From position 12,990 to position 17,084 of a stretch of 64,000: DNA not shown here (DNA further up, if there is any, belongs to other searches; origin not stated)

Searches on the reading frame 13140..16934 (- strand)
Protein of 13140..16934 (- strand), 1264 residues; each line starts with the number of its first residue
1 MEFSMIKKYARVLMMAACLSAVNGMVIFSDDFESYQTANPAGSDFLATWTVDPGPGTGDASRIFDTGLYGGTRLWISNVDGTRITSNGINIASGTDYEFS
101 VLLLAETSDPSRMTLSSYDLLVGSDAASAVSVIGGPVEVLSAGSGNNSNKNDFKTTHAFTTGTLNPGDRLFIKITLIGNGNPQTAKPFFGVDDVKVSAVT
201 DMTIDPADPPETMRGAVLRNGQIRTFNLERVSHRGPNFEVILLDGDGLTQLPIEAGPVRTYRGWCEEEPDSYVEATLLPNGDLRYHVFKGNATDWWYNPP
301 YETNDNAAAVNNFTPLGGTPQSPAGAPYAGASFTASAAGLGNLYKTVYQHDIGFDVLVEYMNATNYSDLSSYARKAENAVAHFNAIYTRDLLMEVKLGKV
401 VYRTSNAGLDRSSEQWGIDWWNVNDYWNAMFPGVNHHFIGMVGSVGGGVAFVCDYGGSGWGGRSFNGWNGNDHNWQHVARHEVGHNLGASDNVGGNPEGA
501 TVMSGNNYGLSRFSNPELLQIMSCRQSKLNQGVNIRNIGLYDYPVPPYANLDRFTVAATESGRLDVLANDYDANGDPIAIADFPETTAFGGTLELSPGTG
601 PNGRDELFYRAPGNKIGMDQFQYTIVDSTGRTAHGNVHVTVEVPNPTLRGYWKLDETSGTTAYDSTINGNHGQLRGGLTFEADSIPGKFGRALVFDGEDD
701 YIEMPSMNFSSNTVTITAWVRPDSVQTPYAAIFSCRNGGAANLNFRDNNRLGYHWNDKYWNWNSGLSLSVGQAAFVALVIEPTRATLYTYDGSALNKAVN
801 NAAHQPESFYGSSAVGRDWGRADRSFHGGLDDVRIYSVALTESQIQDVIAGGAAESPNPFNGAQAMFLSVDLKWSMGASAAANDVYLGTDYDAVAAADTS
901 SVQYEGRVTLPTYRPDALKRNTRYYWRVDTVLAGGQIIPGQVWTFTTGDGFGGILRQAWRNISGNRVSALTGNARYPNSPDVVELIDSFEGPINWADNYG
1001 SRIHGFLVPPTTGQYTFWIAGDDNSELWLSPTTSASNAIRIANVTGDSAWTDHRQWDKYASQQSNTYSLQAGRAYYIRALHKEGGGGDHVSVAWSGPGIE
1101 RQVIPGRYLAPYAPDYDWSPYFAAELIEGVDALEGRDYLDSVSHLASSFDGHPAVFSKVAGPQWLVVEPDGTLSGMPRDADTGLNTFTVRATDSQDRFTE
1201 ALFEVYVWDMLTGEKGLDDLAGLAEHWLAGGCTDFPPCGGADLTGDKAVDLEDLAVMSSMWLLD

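Call 51: search_protein_families(library=pfam, proteins=[window:13140-16934:-], max_evalue=0.00001)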
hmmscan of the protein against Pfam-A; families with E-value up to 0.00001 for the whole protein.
window:13140-16934:- (1264 aa): 4 families
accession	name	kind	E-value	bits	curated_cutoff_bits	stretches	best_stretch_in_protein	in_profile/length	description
PF13385.13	Laminin_G_3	-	1.5e-20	74.3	27.6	1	696-846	1-151/151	Concanavalin A-like lectin/glucanases superfamily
PF17963.7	Big_9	-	2.1e-12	48.2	23.6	1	546-640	3-89/89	Bacterial Ig domain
PF07691.17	PA14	-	4.2e-12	46.5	24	1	996-1104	43-143/147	PA14 domain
PF10528.15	GLEYA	-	8.9e-09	36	26.2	1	1003-1089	5-84/91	GLEYA domain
